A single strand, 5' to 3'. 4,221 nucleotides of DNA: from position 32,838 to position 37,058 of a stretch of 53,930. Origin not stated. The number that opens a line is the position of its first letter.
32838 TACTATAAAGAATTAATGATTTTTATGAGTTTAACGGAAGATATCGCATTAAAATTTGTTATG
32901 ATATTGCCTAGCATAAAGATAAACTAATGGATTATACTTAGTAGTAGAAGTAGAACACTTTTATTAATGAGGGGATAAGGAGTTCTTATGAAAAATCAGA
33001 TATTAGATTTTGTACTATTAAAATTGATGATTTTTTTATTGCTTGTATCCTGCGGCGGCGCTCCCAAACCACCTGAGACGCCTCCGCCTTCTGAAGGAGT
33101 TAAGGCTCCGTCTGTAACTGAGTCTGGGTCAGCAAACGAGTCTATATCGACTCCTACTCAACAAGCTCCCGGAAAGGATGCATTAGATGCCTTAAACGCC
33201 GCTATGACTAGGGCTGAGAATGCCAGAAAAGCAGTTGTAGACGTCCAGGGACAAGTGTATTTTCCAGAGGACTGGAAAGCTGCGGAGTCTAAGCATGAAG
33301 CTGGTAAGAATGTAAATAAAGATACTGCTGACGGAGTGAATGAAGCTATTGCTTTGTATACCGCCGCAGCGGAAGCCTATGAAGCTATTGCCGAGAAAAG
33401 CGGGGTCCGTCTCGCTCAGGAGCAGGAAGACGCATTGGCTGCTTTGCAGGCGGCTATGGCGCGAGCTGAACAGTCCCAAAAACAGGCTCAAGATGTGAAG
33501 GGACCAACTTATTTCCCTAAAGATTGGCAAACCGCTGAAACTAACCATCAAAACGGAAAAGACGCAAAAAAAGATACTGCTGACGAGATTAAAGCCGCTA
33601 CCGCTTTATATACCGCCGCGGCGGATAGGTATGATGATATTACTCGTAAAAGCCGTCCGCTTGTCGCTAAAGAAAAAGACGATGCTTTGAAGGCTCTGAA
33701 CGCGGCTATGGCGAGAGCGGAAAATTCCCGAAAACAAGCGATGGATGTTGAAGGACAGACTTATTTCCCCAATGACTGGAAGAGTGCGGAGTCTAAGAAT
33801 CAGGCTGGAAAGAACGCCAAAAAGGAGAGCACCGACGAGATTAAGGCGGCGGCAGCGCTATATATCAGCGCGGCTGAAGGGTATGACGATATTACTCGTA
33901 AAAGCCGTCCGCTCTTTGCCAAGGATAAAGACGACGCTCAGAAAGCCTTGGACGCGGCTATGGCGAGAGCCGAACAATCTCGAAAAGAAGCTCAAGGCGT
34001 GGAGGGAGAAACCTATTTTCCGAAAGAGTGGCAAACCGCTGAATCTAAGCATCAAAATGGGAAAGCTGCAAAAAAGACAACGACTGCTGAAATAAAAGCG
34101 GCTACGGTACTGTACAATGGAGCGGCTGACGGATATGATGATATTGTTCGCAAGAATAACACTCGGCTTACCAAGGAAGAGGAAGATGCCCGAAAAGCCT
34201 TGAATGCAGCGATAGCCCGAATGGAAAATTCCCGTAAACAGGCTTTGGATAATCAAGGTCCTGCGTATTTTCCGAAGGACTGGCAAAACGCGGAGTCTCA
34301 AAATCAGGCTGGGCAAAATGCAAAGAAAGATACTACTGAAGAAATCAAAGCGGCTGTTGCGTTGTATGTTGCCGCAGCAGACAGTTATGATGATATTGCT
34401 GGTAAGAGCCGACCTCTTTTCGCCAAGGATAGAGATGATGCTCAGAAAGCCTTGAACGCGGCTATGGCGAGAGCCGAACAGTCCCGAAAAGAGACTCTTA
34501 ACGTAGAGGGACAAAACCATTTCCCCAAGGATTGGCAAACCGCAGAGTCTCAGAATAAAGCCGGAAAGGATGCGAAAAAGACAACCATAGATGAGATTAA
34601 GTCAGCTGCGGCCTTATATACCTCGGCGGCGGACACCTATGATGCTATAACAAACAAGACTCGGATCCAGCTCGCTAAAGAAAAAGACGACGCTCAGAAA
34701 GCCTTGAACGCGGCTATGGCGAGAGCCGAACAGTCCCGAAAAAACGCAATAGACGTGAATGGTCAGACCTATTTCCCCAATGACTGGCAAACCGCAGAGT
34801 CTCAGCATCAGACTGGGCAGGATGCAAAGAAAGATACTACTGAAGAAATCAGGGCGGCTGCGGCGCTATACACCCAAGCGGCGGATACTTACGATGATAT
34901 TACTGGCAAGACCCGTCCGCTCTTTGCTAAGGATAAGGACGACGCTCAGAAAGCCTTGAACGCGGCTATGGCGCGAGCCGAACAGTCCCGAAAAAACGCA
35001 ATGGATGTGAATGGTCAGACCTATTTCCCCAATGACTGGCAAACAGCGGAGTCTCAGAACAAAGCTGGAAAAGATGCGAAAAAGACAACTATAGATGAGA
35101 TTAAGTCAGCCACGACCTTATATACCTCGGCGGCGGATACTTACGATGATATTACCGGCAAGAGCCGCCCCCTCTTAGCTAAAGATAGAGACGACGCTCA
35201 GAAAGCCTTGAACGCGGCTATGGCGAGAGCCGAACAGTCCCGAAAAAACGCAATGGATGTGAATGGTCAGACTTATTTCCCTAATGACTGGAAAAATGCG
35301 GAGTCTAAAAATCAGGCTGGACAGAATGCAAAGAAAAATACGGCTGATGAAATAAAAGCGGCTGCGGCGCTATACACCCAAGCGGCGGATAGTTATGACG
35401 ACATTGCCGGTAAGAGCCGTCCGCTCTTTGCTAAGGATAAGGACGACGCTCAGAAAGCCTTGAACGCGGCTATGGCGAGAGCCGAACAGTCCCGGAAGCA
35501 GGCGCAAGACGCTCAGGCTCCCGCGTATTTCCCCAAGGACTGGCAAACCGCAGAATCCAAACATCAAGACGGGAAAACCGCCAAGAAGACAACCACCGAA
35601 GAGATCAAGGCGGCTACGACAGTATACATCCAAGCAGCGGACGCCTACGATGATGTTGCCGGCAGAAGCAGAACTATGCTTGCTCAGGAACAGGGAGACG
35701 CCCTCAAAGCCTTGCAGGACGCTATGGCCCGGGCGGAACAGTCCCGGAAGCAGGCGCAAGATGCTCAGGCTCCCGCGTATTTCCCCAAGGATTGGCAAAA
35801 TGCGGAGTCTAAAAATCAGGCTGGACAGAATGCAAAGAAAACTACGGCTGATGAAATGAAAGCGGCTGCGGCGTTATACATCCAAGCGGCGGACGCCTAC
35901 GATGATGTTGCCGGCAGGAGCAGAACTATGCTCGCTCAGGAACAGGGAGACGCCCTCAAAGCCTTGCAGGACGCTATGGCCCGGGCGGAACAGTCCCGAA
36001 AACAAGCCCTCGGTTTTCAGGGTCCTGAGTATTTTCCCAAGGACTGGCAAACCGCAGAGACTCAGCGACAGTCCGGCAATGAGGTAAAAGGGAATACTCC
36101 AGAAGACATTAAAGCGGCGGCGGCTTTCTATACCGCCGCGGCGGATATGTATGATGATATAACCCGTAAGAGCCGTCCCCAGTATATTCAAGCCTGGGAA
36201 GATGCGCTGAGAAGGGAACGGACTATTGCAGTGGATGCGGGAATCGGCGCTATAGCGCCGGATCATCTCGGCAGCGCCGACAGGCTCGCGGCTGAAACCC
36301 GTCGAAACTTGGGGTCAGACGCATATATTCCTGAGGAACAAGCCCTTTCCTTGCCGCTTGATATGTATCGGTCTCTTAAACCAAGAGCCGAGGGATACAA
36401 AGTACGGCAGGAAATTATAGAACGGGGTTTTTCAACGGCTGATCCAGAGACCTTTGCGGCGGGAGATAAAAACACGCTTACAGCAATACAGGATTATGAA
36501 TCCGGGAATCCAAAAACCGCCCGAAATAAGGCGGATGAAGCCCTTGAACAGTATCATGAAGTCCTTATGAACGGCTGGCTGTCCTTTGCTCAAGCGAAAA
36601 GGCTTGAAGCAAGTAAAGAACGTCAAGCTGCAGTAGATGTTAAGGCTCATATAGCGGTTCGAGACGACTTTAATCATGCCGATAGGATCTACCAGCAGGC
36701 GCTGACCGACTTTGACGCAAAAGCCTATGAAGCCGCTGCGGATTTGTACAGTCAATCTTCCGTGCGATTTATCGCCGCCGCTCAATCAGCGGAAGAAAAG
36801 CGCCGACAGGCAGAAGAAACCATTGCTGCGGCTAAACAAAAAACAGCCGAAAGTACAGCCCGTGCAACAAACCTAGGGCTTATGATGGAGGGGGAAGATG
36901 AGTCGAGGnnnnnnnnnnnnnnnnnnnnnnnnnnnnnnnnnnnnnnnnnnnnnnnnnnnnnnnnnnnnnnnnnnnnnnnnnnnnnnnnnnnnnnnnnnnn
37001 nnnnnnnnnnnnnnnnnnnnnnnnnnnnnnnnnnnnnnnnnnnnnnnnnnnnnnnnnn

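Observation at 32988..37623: Giant 12 x 84-aa repeat lipoprotein translationally coupled to a LysM protein carrying the same module: candidate uncharacterised peptidoglycan-tethered envelope scaffold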

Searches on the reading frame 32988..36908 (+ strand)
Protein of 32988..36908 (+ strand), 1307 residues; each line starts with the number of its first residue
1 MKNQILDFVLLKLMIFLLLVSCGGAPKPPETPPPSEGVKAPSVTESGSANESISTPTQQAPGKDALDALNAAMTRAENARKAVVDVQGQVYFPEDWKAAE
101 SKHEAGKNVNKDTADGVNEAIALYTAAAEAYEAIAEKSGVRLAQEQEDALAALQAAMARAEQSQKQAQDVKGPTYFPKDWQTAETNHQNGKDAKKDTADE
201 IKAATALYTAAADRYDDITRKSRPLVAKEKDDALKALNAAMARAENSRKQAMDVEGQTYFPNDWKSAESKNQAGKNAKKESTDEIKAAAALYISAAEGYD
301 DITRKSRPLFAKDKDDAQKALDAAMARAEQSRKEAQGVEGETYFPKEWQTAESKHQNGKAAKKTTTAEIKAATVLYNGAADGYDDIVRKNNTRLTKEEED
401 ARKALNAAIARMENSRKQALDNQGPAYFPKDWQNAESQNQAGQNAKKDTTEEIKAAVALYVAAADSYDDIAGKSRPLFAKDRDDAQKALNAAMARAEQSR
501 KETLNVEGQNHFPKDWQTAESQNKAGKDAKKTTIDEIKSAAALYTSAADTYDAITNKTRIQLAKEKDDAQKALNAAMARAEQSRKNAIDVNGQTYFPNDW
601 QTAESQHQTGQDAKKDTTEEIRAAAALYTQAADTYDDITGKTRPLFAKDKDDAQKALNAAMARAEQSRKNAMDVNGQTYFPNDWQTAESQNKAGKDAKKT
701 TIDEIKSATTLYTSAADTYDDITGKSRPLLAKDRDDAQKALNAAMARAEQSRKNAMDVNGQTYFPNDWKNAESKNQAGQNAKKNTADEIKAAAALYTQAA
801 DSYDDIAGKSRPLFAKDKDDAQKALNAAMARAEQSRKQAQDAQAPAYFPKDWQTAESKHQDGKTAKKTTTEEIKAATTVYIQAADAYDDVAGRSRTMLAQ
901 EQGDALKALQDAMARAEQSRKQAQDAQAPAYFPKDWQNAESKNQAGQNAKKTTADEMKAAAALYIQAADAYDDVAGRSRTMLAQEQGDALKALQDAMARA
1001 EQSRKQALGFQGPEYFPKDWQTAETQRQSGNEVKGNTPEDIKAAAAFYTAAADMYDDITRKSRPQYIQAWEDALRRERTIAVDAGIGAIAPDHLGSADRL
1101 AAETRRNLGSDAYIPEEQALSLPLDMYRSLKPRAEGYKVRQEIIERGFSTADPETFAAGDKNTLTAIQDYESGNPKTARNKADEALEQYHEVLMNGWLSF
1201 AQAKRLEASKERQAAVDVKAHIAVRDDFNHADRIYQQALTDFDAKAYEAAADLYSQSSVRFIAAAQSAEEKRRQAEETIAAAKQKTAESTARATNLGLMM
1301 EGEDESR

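Call 3: search_protein_families(library=pfam, proteins=[window:32988-36908:+], max_evalue=1)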
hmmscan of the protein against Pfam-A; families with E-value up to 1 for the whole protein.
window:32988-36908:+ (1307 aa): 5 families
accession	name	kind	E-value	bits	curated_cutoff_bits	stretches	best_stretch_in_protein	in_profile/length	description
PF20385.3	DUF6680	-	1.6e-15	57.6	23.2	5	544-613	78-146/170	Family of unknown function (DUF6680)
PF24926.1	ACT_ACR9_C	-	3.9e-09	36.7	27.4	0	806-844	11-49/80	ACT domain-containing protein ACR9, C-terminal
PF10242.14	L_HMGIC_fpl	-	2.4e-05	25.1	25.2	0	1015-1056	126-167/181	Lipoma HMGIC fusion partner-like protein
PF01429.25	MBD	-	0.00012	22.1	21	0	507-532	6-31/77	Methyl-CpG binding domain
PF08033.17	Sec23_BS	-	0.034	15.2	33.5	0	868-896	48-76/86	Sec23/Sec24 beta-sandwich domain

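Call 4: search_protein_families(library=ncbifam, proteins=[window:32988-36908:+], max_evalue=1)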
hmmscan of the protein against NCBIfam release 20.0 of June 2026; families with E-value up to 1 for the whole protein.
window:32988-36908:+ (1307 aa): 2 families
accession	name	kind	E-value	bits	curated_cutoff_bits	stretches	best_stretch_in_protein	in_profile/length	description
NF041648.1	spore_exo_CotA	equivalog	9.5e-10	38.7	75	2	226-293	46-114/215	CotA family spore coat protein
NF010497.0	PRK13916.1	equivalog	0.053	13.6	140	0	210-268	38-99/109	plasmid segregation protein ParR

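Call 11: find_homologous_proteins(query=window:32988-36908:+)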
Query window:32988-36908:+ (1307 aa): 19 proteins with E <= 0.001 among 8000 candidates.
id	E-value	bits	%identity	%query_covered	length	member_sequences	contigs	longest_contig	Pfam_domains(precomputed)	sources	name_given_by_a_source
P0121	0.0e+0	2774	100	100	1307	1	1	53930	PF20385.4,PF24926.2,PF10242.15,PF26979.1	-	-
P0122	0.0e+0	1569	63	89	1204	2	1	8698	PF24926.2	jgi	jgi:hypothetical protein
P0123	6.9e-298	1010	40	85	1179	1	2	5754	-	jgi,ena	-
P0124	8.0e-250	851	48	70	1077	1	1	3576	-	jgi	jgi:hypothetical protein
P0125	7.9e-240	817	41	69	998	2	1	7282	PF16632.11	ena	-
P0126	5.1e-219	748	38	79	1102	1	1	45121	-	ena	-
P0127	1.2e-207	711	36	77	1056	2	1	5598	-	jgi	-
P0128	2.0e-198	680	52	35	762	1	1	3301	-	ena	-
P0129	8.7e-193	662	42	58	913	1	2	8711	-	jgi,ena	-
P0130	1.4e-191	658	43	56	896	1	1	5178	-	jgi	-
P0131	1.2e-169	585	45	44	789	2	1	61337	-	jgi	-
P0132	1.9e-156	541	38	62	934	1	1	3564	-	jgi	jgi:hypothetical protein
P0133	1.1e-154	535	49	42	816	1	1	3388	-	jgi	jgi:predicted nucleic acid-binding Zn ribbon protein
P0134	1.5e-150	522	39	50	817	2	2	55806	-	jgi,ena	-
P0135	4.2e-144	500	50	41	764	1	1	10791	-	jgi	jgi:predicted nucleic acid-binding Zn ribbon protein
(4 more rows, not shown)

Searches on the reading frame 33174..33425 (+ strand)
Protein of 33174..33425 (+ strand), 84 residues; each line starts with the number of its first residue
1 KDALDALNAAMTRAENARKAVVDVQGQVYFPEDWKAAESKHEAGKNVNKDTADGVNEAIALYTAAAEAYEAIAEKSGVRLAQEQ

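Call 8: search_solved_structures(query=A1, max_evalue=10, show_alignments=2)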
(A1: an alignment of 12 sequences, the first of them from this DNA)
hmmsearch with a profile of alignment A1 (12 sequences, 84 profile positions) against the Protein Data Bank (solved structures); distinct sequences matched with E-value up to 10: 4.
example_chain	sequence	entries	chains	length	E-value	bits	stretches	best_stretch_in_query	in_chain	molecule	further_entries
3wpa_A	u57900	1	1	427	0.17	15.4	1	2-65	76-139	Trimeric autotransporter adhesin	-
8esq_h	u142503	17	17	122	0.51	13.9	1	5-31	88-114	60S ribosomal protein L35 | Large ribosomal subunit protein uL29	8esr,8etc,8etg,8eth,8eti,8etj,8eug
9f5x_n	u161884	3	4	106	0.93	13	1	11-55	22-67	Putative NADH:ubiquinone oxidoreductase 12.5 kDa subunit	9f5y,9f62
3wpr_A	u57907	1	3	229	1.5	12.4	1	2-65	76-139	Trimeric autotransporter adhesin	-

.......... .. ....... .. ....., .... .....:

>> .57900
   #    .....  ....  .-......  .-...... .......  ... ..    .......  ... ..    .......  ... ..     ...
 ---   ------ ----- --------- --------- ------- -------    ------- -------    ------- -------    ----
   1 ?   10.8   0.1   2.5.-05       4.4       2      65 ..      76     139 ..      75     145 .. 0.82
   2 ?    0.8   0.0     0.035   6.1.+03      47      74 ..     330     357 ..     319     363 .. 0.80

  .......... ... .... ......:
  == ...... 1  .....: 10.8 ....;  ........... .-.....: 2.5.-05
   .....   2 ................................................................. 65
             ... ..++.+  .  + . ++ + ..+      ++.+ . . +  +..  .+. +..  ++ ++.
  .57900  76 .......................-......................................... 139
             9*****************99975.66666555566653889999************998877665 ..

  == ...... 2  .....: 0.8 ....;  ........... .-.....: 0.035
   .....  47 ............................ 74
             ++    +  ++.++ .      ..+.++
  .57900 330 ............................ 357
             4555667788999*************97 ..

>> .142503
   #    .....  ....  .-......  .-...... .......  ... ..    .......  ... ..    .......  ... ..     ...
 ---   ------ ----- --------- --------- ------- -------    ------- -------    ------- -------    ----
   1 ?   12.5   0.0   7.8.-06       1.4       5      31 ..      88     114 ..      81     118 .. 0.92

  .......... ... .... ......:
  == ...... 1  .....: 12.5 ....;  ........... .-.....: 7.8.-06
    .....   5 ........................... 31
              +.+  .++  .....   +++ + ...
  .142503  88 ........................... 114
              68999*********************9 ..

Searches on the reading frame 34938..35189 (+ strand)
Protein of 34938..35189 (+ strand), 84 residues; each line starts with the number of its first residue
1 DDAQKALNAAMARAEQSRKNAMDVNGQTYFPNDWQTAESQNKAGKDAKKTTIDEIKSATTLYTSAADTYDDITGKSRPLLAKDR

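Call 7: search_protein_families(library=pfam, proteins=[window:34938-35189:+], max_evalue=10)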
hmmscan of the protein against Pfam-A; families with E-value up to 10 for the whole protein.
seq(84 aa): 0 families

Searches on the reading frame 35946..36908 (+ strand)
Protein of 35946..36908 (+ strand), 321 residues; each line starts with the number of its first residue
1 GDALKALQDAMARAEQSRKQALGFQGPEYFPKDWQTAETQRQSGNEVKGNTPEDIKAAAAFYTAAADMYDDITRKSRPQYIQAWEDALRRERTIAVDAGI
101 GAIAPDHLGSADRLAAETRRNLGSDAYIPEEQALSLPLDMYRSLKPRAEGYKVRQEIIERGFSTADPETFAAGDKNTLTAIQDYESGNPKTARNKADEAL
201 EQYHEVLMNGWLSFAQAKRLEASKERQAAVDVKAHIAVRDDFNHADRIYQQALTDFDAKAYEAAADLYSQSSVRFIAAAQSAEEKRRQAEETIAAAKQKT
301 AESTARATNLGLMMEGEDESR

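Call 27: find_homologous_proteins(query=window:35946-36908:+)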
Query seq(321 aa) (321 aa): 8 proteins with E <= 0.001 among 8000 candidates.
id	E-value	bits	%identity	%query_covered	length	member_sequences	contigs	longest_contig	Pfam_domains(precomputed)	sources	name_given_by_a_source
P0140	3.3e-168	577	67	99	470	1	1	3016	-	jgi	jgi:NADH:ubiquinone oxidoreductase subunit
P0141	7.0e-132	457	69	99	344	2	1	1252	-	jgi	jgi:hypothetical protein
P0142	5.3e-86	307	60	81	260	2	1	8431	-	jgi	jgi:hypothetical protein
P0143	1.5e-79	286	36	95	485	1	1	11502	-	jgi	jgi:hypothetical protein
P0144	1.6e-53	200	42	19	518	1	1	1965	-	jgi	jgi:hypothetical protein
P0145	5.9e-47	179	39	92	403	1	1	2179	-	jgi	jgi:hypothetical protein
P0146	4.0e-44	169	39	91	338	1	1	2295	-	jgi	jgi:hypothetical protein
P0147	9.3e-41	158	37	91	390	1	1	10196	-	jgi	jgi:hypothetical protein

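Call 28: search_solved_structures(query=window:35946-36908:+, max_evalue=10)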
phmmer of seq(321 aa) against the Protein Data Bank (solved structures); distinct sequences matched with E-value up to 10: 0.

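Call 92: search_solved_structures(query=A5, max_evalue=10, show_alignments=0)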
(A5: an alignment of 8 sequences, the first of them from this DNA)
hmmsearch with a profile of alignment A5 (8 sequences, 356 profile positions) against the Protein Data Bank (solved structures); distinct sequences matched with E-value up to 10: 9.
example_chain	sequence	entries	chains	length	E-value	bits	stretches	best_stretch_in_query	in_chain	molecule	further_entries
6vfh_A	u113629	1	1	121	0.43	12.9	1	272-308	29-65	T33_dn10A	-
9vo7_A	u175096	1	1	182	0.74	12.2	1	111-171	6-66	Ferritin heavy chain, N-terminally processed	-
6vfi_B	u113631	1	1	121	0.79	12.1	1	272-308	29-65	O43_dn18B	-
6v8e_A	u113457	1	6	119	1.1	11.6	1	272-308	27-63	Designed protein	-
6vfj_B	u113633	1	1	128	1.2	11.4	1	272-308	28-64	I53_dn5B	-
6vl6_A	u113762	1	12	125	2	10.8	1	273-308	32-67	T33_dn2A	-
5hrz_A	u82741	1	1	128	4.1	9.7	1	273-308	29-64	TPR domain protein 1na0C3_3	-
2wqh_A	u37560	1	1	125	4.2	9.7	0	280-316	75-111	CTPR3Y3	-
8fy4_B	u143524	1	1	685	4.5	9.6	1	211-304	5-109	CCR4-NOT transcription complex subunit 10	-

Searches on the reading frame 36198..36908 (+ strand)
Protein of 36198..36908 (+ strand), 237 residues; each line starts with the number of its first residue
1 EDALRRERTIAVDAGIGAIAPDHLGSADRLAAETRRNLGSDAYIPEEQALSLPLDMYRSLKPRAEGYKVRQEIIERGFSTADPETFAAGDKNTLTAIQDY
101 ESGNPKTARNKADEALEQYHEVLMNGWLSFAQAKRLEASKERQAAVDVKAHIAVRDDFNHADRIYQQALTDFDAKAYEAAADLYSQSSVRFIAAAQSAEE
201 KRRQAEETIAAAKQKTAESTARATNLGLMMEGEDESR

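Call 7: search_protein_families(library=pfam, proteins=[window:36198-36908:+], max_evalue=10)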
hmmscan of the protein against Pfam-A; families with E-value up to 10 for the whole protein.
seq(237 aa): 1 family
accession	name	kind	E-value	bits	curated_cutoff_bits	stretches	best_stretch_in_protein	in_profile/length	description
PF04212.24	MIT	-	1.5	9.4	30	1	165-226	8-64/66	MIT (microtubule interacting and transport) domain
